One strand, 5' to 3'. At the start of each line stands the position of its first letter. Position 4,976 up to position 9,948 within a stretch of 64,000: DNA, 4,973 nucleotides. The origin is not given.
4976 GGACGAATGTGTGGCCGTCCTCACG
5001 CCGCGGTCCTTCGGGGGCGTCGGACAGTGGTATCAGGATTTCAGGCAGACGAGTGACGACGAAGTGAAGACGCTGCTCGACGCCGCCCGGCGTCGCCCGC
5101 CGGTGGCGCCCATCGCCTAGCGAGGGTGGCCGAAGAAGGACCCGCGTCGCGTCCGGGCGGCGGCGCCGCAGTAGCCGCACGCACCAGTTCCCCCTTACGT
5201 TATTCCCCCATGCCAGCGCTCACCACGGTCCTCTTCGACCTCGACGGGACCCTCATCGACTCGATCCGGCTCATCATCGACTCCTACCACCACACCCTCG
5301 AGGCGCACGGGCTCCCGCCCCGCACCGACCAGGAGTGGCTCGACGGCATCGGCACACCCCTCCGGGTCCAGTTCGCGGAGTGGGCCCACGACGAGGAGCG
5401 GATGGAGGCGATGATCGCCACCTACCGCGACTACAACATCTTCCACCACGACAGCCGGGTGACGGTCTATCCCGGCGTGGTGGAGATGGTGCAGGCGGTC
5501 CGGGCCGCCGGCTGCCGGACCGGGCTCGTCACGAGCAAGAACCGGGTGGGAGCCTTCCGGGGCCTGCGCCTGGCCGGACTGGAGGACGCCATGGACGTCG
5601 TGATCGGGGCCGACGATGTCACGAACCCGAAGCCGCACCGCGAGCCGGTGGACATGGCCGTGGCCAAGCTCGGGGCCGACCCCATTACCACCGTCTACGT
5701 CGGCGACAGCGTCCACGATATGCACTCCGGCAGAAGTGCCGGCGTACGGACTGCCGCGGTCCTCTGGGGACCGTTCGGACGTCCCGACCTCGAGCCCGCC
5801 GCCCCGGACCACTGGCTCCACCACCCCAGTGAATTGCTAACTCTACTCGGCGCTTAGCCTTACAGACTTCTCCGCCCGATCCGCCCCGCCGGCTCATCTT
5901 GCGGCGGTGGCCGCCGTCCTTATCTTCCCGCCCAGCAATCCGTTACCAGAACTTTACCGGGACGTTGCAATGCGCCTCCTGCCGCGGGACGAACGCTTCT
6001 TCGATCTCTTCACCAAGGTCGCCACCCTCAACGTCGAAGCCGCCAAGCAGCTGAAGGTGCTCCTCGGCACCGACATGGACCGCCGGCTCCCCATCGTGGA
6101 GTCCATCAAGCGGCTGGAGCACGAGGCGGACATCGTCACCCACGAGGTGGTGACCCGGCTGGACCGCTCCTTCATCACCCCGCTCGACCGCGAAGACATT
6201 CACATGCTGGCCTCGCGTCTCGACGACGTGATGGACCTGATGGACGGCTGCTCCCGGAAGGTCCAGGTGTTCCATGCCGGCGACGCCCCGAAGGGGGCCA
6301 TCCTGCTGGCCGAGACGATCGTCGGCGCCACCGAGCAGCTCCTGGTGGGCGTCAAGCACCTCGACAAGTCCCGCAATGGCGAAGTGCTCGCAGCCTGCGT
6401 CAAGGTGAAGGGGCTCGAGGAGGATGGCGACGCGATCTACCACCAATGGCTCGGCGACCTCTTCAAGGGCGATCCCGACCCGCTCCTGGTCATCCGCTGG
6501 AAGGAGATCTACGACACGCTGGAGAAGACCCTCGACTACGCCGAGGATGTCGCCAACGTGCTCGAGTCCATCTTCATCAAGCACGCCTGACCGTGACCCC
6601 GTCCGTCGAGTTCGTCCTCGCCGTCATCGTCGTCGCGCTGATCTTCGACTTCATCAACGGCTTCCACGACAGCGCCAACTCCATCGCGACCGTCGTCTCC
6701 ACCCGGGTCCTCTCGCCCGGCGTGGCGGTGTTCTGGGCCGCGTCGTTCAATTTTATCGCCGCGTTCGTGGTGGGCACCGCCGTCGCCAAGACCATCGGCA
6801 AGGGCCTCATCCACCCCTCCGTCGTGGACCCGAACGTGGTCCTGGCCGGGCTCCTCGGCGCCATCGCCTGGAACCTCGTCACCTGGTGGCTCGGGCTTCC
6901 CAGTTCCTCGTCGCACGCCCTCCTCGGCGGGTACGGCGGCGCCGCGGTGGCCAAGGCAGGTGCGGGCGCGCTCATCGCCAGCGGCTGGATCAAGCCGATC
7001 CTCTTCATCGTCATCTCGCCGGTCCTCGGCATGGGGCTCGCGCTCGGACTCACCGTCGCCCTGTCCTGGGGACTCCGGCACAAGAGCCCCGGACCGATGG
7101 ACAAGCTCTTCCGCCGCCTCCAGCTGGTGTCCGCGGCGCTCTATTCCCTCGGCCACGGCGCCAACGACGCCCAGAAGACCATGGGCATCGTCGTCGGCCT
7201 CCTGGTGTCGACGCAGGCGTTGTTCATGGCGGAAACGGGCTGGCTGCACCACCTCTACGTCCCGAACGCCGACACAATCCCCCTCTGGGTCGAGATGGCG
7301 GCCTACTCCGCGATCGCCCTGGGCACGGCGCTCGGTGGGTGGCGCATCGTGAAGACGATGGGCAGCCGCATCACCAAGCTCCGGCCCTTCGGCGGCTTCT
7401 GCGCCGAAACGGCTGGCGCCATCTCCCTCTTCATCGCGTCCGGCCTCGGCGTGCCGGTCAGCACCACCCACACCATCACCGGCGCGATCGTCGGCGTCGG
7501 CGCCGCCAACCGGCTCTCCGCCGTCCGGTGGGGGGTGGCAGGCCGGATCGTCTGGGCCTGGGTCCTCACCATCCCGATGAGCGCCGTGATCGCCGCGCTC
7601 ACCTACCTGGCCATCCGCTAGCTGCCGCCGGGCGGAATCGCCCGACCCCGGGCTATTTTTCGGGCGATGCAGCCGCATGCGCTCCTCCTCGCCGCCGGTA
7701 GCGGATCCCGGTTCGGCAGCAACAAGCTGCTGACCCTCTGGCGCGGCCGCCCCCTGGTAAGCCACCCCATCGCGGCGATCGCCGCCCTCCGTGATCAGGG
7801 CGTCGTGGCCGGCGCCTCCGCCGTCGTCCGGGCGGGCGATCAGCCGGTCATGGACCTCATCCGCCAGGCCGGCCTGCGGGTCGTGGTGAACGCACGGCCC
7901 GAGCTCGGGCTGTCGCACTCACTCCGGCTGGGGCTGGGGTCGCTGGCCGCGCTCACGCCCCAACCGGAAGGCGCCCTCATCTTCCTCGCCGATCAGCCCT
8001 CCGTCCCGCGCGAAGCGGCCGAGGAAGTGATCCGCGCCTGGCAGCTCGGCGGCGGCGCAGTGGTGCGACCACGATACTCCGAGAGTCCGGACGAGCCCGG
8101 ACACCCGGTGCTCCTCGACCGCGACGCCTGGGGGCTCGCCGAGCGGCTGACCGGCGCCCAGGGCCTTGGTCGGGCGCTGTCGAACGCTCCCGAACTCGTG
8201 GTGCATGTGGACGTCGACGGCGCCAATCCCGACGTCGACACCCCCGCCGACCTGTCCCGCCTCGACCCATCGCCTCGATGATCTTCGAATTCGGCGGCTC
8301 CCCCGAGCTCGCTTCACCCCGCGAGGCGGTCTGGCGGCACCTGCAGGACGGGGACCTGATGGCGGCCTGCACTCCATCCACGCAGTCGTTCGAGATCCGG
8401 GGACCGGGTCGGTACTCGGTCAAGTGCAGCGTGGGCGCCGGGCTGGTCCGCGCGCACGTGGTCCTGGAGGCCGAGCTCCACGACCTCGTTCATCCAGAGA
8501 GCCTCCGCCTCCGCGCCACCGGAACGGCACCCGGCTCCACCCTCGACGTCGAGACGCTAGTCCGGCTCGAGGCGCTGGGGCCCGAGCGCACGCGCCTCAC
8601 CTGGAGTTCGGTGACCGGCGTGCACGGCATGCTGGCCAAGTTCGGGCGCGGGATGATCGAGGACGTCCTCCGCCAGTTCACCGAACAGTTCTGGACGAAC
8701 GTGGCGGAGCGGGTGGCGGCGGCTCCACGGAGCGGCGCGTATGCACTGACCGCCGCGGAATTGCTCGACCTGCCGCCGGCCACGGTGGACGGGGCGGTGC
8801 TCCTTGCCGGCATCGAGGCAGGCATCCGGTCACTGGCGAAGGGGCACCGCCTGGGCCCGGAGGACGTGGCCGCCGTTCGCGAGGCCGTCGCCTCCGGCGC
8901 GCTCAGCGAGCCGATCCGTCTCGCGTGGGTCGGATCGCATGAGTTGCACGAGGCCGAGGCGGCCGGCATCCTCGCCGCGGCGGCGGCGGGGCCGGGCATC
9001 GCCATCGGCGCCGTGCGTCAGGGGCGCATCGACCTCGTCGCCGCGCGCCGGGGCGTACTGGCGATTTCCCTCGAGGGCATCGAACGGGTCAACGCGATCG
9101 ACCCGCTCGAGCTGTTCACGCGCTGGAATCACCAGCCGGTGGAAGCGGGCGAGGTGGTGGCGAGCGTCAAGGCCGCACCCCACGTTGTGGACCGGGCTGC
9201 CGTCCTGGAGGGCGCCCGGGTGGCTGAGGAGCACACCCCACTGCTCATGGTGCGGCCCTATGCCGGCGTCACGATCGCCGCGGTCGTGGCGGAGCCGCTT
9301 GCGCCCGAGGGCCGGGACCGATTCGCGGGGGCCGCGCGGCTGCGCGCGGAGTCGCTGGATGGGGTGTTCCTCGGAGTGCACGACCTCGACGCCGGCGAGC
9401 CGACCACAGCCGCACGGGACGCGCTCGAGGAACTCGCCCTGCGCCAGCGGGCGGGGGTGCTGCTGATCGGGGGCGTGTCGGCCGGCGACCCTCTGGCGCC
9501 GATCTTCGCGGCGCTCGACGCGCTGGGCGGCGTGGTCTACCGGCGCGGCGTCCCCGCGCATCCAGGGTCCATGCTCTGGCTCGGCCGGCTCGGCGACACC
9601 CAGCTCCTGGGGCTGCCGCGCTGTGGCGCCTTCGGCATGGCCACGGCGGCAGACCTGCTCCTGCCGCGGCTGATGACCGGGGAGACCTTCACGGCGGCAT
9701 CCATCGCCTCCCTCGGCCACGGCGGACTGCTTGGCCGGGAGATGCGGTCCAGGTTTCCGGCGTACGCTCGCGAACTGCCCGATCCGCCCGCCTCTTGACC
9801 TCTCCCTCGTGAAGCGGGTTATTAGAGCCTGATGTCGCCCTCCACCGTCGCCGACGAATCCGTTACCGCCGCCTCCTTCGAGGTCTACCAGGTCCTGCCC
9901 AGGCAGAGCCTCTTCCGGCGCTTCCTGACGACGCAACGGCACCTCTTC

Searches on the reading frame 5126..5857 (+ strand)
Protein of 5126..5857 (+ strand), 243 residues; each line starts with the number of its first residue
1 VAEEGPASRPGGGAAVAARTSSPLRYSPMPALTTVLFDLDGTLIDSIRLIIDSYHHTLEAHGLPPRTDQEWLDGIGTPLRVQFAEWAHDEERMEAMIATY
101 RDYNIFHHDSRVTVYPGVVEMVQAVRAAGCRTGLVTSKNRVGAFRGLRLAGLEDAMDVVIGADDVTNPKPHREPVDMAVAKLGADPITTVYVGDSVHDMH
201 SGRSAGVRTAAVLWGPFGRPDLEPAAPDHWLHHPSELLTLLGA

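Call 60: search_protein_families(library=pfam, proteins=[window:5126-5857:+], max_evalue=0.0001)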
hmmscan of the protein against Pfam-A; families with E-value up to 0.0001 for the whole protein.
window:5126-5857:+ (243 aa): 4 families
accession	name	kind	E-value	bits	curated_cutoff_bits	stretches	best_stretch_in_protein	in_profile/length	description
PF13419.12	HAD_2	-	8e-45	153.6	23.8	1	35-212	1-178/178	Haloacid dehalogenase-like hydrolase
PF00702.32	Hydrolase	-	1.7e-27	97.5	26.4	1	33-206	2-191/191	haloacid dehalogenase-like hydrolase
PF12710.13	HAD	-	2e-12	48.3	27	1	35-200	1-186/189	haloacid dehalogenase-like hydrolase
PF13242.12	Hydrolase_like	-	7.5e-11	42.2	22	1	169-232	4-70/75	HAD-hyrolase-like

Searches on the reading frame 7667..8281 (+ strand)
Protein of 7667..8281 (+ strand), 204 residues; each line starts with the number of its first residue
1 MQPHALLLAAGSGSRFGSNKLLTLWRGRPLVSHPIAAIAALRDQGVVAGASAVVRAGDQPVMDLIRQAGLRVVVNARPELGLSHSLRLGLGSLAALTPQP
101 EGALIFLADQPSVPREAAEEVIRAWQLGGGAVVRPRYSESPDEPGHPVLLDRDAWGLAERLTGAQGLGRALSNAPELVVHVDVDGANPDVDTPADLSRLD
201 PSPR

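Call 60: search_protein_families(library=pfam, proteins=[window:7667-8281:+], max_evalue=0.0001)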
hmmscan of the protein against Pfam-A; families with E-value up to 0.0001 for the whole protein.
window:7667-8281:+ (204 aa): 1 family
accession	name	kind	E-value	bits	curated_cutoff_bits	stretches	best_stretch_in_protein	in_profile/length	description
PF12804.13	NTP_transf_3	-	3.7e-27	95.9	27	1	5-172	1-155/160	MobA-like NTP transferase domain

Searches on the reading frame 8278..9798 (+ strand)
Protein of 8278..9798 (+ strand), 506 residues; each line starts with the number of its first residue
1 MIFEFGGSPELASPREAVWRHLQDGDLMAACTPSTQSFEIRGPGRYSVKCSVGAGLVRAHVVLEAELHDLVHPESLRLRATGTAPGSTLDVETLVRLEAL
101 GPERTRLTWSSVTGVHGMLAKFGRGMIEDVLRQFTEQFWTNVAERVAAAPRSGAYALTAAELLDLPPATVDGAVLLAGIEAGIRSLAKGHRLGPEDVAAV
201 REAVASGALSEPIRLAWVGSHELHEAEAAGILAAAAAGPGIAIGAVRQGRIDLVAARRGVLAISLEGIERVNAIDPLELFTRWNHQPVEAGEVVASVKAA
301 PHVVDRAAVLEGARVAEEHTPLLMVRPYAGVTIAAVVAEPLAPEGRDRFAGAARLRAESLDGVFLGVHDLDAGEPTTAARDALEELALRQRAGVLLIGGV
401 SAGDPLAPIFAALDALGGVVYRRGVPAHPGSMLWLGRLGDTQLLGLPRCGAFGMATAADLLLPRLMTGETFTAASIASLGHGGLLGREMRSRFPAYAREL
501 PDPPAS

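Call 60: search_protein_families(library=pfam, proteins=[window:8278-9798:+], max_evalue=0.0001)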
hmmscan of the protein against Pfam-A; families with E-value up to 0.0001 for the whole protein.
window:8278-9798:+ (506 aa): 2 families
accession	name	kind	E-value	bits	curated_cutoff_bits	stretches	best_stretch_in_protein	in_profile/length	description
PF06240.19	COXG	-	1.6e-18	67.3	22.2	1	7-146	1-139/140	Carbon monoxide dehydrogenase subunit G (CoxG)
PF10604.15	Polyketide_cyc2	-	3.1e-07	31.2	27.4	1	12-145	11-140/142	Polyketide cyclase / dehydrase and lipid transport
